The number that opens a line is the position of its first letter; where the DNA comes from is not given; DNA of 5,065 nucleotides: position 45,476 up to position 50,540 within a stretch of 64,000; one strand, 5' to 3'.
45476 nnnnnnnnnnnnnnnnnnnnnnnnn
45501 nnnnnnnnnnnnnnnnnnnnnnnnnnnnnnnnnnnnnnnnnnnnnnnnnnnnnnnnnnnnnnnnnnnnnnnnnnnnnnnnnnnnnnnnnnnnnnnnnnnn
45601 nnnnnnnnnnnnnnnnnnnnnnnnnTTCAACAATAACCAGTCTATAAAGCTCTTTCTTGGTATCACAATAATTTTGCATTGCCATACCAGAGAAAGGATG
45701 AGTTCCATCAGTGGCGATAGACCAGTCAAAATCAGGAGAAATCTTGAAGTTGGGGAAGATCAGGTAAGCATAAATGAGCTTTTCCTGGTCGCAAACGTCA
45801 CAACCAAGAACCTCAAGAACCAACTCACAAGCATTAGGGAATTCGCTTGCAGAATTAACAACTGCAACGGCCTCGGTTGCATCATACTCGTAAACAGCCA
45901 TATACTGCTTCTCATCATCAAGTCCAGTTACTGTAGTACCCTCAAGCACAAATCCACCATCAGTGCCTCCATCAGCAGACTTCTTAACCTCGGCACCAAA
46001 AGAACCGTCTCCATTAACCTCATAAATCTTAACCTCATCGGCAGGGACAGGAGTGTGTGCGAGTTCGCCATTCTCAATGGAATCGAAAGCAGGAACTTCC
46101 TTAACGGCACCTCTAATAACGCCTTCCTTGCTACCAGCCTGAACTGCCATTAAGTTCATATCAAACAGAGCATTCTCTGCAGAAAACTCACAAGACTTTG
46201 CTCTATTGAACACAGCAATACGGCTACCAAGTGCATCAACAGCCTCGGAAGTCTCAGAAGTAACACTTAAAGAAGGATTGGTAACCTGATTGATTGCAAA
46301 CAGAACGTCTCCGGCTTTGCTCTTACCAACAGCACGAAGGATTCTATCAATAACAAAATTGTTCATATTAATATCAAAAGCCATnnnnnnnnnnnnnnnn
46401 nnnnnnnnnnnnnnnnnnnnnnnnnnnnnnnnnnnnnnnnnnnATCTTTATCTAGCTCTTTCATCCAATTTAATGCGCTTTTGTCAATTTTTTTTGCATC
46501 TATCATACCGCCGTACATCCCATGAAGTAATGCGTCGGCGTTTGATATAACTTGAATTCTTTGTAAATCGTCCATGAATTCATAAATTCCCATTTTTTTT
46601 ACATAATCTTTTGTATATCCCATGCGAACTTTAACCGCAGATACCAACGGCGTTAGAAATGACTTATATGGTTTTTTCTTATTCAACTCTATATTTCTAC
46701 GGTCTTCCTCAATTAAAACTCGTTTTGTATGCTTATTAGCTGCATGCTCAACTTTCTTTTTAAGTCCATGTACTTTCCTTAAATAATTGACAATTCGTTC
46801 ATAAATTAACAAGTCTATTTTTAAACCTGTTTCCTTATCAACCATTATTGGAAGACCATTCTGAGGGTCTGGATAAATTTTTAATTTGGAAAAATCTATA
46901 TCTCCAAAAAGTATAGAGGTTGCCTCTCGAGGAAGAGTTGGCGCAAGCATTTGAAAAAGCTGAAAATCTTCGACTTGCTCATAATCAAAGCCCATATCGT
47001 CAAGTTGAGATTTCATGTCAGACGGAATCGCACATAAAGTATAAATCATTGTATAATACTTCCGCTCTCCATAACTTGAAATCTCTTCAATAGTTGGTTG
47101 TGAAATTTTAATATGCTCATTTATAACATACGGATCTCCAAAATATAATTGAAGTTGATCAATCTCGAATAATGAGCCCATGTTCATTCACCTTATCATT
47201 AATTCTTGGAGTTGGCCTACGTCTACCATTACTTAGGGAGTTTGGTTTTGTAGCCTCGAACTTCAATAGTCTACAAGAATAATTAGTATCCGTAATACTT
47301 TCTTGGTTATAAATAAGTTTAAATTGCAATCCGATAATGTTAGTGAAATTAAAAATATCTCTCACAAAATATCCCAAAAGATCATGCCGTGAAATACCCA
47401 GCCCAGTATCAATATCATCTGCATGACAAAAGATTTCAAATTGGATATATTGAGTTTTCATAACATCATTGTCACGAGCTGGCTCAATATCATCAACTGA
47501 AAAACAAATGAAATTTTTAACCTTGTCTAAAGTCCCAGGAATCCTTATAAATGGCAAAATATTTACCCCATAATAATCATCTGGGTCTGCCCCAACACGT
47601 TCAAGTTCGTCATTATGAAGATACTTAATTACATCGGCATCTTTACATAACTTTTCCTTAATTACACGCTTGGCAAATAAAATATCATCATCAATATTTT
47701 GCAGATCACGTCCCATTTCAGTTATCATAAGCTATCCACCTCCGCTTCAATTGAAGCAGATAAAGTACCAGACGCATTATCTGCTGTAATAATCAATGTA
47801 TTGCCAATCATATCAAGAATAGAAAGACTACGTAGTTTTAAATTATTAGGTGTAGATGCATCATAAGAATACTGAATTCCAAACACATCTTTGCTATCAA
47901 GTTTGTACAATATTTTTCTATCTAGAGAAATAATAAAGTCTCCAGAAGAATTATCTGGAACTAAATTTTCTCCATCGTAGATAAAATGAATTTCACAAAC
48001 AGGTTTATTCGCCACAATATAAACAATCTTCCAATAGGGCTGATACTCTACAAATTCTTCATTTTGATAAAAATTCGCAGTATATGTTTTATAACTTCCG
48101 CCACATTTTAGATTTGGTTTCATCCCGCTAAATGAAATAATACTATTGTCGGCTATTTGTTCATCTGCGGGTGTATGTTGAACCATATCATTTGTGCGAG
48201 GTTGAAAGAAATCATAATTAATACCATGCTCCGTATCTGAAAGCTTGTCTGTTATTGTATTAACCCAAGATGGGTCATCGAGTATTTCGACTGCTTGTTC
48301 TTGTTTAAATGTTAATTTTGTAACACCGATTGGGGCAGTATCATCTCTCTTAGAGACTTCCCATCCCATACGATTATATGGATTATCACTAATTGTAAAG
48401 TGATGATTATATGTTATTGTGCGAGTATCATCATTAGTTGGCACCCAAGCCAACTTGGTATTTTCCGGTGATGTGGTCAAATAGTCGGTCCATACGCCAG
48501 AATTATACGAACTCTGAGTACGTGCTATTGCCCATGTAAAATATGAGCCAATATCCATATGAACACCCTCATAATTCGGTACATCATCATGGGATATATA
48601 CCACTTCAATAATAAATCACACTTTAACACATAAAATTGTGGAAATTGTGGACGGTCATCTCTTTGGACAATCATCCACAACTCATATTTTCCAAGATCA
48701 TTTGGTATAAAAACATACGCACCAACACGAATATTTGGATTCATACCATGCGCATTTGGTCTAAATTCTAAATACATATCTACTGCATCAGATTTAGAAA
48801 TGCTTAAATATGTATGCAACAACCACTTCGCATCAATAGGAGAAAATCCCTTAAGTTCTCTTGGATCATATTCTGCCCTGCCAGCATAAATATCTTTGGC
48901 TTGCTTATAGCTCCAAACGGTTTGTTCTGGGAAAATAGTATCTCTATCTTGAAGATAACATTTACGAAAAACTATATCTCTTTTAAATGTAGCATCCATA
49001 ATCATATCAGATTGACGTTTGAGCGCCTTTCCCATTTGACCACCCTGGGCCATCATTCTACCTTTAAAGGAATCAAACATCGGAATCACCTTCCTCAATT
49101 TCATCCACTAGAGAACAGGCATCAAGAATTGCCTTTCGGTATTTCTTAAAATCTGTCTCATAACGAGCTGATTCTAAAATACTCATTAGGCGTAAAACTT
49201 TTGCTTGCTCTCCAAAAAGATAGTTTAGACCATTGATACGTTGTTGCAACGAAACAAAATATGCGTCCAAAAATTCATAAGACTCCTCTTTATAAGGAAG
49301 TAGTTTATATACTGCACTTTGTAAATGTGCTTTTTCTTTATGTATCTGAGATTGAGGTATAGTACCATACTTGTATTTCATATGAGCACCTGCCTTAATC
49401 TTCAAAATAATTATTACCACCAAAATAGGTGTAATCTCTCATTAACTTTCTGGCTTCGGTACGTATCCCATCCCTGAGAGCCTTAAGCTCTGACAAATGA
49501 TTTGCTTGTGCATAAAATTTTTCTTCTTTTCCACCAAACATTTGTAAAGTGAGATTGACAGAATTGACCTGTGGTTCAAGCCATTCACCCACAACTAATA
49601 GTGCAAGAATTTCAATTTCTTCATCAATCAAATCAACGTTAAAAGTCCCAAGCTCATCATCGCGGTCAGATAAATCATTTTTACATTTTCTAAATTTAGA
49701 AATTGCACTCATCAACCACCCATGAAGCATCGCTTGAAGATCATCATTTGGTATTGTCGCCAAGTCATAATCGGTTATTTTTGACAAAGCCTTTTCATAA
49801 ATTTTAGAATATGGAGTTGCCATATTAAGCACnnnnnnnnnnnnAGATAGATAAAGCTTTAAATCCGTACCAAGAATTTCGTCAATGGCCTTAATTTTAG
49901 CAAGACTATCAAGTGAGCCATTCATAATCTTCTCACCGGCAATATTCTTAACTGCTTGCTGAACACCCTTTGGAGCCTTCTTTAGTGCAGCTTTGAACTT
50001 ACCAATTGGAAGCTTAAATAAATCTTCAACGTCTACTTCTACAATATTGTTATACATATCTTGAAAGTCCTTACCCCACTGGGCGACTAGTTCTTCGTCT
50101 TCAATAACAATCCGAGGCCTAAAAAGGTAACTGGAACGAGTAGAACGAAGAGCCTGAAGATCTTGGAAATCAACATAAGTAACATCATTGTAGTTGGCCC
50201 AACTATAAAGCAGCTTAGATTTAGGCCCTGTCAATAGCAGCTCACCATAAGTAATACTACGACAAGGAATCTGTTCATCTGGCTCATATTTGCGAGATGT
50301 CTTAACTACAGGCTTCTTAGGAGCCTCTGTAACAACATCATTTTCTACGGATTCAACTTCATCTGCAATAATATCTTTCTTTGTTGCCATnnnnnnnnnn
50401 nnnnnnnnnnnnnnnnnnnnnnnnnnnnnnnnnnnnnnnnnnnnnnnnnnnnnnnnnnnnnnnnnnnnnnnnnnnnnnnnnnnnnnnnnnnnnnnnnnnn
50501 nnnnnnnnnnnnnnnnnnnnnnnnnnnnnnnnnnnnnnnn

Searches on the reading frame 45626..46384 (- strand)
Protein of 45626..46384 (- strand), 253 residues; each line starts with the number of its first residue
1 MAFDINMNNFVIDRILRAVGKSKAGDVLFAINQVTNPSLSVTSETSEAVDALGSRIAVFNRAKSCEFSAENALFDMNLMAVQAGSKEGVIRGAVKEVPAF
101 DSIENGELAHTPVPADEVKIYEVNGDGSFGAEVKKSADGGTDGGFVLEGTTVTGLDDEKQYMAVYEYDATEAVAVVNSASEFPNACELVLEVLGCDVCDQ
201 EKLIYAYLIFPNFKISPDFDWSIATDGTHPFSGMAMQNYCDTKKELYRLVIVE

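Call 8: search_protein_families(library=phrogs, proteins=[window:45626-46384:-], max_evalue=0.001)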
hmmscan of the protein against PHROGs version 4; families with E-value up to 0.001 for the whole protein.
window:45626-46384:- (253 aa): 1 family
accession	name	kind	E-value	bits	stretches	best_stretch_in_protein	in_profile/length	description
phrog_2729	-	head and packaging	1.9e-18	67.7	1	7-225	2-219/252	virion structural protein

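Call 18: search_protein_families(library=pfam, proteins=[window:45626-46384:-], max_evalue=0.1)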
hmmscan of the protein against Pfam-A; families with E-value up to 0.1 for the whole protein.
window:45626-46384:- (253 aa): 0 families

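Call 34: search_dna_similar(query=window:45626-46384:-, collection=phages, mode=protein, max_rows=15, max_evalue=0.01)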
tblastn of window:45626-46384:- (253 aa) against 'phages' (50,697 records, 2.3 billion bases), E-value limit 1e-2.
Records with a match: 22; places in all: 22; records where one place covers at least 80% of the query: 22.
Best place of each record, by identity: <60% 22.
By first word of the organism name: Lactococcus 22.
By host as written in the record: Lactococcus lactis 17; Lactococcus lactis subsp. cremoris DPC6860 2; Lactococcus lactis strain ML8 2; Lactococcus lactis subsp. cremoris strain 3107 1.
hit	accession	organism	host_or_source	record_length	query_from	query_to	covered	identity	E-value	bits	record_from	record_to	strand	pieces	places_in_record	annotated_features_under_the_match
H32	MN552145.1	Lactococcus phage P1048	Lactococcus lactis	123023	1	231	91%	25.4%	7e-7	56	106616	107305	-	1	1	hypothetical protein (x2)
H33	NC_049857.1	Lactococcus phage P1048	Lactococcus lactis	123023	1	231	91%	25.4%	7e-7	56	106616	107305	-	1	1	virion structural protein | hypothetical protein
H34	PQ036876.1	Lactococcus phage PMBT69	Lactococcus lactis subsp. cremoris ...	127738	13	252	95%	23.4%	4e-6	54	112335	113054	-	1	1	hypothetical protein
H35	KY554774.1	Lactococcus phage AM9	Lactococcus lactis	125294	1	231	91%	23.3%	2e-4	48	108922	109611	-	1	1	structural protein | hypothetical protein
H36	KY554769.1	Lactococcus phage AM2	Lactococcus lactis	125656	1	231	91%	23.3%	2e-4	48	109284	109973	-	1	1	structural protein | hypothetical protein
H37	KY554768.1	Lactococcus phage AM1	Lactococcus lactis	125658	1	231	91%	23.3%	2e-4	48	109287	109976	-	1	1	structural protein | hypothetical protein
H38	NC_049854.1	Lactococcus phage AM1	Lactococcus lactis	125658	1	231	91%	23.3%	2e-4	48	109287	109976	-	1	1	virion structural protein | hypothetical protein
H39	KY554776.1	Lactococcus phage AM12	Lactococcus lactis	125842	1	231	91%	23.3%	2e-4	48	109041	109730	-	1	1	structural protein | hypothetical protein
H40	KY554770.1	Lactococcus phage AM3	Lactococcus lactis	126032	1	231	91%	23.3%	2e-4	48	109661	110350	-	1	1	structural protein | hypothetical protein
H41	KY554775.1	Lactococcus phage AM11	Lactococcus lactis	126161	1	231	91%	23.3%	2e-4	48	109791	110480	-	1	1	structural protein | hypothetical protein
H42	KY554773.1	Lactococcus phage AM8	Lactococcus lactis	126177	1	231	91%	23.3%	2e-4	48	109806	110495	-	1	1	structural protein | hypothetical protein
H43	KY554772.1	Lactococcus phage AM5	Lactococcus lactis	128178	1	231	91%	23.3%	2e-4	48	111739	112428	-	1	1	structural protein | hypothetical protein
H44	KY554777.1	Lactococcus phage LW81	Lactococcus lactis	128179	1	231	91%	23.3%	2e-4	48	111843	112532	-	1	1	hypothetical protein (x2)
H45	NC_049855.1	Lactococcus phage LW81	Lactococcus lactis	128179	1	231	91%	23.3%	2e-4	48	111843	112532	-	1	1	virion structural protein | hypothetical protein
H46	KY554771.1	Lactococcus phage AM4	Lactococcus lactis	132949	1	231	91%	23.3%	2e-4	48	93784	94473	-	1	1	structural protein | hypothetical protein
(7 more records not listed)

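Call 35: get_annotated_region(hit=H33, flank=16000)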
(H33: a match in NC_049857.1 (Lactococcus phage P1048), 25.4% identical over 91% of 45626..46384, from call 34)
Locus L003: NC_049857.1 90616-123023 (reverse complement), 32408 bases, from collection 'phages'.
description: Lactococcus phage P1048, complete genome.
organism: Lactococcus phage P1048 (NCBI taxid 2662295)
taxonomy: Viruses; Duplodnaviria; Heunggongvirae; Uroviricota; Caudoviricetes; Audreyjarvisvirus; Audreyjarvisvirus P1048
host: Lactococcus lactis; source: -; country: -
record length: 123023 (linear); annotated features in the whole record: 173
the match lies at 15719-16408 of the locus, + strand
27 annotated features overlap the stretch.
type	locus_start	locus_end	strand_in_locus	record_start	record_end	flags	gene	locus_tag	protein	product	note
CDS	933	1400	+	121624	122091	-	-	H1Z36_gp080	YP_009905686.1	hypothetical protein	-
CDS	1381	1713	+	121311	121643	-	-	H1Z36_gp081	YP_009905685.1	hypothetical protein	-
CDS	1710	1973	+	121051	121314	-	-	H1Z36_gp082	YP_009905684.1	hypothetical protein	-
CDS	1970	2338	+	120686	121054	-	-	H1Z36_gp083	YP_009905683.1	DNA binding protein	-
CDS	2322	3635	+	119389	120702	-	-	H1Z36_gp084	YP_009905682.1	PhoH-like phosphate starvation-inducible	putative phosphate starvation-inducible protein PhoH/ATPase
CDS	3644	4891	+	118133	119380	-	-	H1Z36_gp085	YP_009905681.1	exonuclease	-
CDS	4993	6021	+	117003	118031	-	-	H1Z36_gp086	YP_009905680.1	hypothetical protein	-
CDS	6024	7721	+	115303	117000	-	-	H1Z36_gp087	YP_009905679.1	putative terminase family protein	-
CDS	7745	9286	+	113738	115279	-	-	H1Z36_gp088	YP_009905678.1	portal protein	-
CDS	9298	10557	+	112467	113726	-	-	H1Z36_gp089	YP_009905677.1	hypothetical protein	-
CDS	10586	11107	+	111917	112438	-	-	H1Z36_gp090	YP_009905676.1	hypothetical protein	-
CDS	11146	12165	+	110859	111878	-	-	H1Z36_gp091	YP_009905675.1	hypothetical protein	-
CDS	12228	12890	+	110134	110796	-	-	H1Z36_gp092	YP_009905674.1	hypothetical protein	-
CDS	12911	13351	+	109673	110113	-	-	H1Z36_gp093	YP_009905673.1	hypothetical protein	-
CDS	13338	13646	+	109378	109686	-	-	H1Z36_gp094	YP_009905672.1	hypothetical protein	-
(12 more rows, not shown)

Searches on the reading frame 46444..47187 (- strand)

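Call 8: search_protein_families(library=phrogs, proteins=[window:46444-47187:-], max_evalue=0.001)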
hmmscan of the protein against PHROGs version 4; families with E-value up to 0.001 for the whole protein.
window:46444-47187:- (248 aa): 1 family
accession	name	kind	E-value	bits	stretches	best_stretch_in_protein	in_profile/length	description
phrog_4051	-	unknown function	1.3e-16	61.9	1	9-228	5-232/247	-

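Call 18: search_protein_families(library=pfam, proteins=[window:46444-47187:-], max_evalue=0.1)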
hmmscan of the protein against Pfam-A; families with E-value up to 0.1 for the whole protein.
window:46444-47187:- (248 aa): 1 family
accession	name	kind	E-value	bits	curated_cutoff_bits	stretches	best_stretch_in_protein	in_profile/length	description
PF01803.21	LIM_bind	-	0.024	14.6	24.2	1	143-212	161-226/242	LIM-domain binding protein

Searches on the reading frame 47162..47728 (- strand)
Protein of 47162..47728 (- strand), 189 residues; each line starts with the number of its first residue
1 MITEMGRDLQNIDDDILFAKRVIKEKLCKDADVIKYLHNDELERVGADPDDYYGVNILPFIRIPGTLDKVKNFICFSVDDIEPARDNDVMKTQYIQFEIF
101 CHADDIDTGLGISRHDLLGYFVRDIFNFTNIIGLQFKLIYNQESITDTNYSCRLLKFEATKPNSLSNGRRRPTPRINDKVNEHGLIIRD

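Call 8: search_protein_families(library=phrogs, proteins=[window:47162-47728:-], max_evalue=0.001)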
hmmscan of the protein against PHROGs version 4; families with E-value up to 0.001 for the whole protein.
window:47162-47728:- (189 aa): 1 family
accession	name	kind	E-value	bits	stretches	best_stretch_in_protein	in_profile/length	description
phrog_6123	-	head and packaging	0.00018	22.1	1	2-157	21-179/185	virion structural protein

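Call 18: search_protein_families(library=pfam, proteins=[window:47162-47728:-], max_evalue=0.1)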
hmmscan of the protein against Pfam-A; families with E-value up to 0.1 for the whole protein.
window:47162-47728:- (189 aa): 0 families

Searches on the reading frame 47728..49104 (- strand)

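Call 8: search_protein_families(library=phrogs, proteins=[window:47728-49104:-], max_evalue=0.001)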
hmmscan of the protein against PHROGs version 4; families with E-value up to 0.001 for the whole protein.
window:47728-49104:- (459 aa): 1 family
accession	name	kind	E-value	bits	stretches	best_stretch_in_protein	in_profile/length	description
phrog_5251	-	unknown function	1.4e-18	68.3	1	112-272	70-215/244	-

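Call 61: search_protein_families(library=pfam, proteins=[window:47728-49104:-], max_evalue=0.01)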
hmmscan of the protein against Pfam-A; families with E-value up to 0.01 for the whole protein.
window:47728-49104:- (459 aa): 0 families

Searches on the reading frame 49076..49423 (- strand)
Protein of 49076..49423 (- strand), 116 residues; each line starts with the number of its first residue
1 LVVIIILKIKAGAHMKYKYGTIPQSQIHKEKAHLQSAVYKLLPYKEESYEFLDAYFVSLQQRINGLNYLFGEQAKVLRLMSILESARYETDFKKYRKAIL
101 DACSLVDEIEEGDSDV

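Call 8: search_protein_families(library=phrogs, proteins=[window:49076-49423:-], max_evalue=0.001)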
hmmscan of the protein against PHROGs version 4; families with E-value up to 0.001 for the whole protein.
window:49076-49423:- (116 aa): 2 families
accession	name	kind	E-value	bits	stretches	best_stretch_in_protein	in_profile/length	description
phrog_5523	-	unknown function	1.4e-07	32.6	1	33-105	15-94/104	-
phrog_29637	-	unknown function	2.6e-05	25.4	1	35-109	25-99/104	-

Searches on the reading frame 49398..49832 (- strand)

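Call 8: search_protein_families(library=phrogs, proteins=[window:49398-49832:-], max_evalue=0.001)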
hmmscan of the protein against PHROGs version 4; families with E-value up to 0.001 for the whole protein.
window:49398-49832:- (145 aa): 1 family
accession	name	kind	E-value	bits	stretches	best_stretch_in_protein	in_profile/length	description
phrog_3853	-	unknown function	2.3e-34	119.3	1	4-138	1-140/146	-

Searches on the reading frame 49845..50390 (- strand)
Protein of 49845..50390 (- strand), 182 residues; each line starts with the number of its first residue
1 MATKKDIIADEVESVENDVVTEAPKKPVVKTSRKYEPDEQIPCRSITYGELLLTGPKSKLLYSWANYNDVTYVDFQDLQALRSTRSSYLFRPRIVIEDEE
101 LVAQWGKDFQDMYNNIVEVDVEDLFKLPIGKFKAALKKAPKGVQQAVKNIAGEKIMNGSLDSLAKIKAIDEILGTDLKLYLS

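Call 8: search_protein_families(library=phrogs, proteins=[window:49845-50390:-], max_evalue=0.001)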
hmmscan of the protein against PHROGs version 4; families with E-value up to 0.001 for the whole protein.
window:49845-50390:- (182 aa): 2 families
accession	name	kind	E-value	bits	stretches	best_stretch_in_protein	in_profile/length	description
phrog_13983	-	unknown function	3.2e-21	76.7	1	21-177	19-176/183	-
phrog_5329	-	unknown function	1.3e-14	55.2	1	11-177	45-212/219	-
